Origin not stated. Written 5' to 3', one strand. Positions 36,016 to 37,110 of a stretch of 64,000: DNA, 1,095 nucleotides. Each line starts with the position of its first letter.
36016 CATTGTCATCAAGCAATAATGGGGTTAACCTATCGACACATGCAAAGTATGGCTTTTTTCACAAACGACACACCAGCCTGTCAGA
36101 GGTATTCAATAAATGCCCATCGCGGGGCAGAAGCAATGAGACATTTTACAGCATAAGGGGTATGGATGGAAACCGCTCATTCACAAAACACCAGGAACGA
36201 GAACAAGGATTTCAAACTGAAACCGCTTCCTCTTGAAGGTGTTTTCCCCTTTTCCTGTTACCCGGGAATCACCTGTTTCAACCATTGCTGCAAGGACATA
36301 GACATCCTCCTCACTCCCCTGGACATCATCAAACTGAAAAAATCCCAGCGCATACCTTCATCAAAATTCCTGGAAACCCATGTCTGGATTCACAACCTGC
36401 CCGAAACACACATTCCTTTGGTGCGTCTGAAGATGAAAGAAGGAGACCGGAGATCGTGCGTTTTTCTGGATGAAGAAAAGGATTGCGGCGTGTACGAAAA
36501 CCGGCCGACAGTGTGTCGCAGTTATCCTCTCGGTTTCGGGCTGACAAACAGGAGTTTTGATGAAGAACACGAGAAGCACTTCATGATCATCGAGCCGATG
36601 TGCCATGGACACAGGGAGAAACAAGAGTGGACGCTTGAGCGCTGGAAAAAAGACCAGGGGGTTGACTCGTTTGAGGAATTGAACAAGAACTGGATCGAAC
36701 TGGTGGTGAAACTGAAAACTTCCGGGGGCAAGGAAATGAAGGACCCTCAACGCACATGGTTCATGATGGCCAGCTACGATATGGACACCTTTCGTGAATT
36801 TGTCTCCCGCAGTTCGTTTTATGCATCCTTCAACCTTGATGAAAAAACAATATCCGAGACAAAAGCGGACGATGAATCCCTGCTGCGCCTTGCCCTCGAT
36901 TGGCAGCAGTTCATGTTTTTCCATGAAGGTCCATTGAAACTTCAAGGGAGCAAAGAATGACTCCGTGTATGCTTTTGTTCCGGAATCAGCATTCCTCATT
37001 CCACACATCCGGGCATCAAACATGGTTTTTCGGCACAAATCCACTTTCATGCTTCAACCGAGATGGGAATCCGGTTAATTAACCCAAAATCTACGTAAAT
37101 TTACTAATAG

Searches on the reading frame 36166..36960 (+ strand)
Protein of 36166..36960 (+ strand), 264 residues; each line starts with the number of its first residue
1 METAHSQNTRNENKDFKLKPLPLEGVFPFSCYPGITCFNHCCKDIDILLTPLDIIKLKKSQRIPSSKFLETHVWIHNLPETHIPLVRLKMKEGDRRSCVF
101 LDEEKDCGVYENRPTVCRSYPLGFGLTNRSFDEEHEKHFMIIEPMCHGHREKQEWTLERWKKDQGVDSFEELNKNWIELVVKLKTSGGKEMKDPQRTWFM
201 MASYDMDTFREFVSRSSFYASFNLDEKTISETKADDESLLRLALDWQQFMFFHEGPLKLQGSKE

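Call 63: search_protein_families(library=pfam, proteins=[window:36166-36960:+], max_evalue=0.001)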
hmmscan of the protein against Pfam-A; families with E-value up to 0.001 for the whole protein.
window:36166-36960:+ (264 aa): 1 family
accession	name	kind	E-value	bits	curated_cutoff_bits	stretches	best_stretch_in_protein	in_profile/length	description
PF03692.20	CxxCxxCC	-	3.2e-11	44.2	23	1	36-146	4-84/85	Putative zinc- or iron-chelating domain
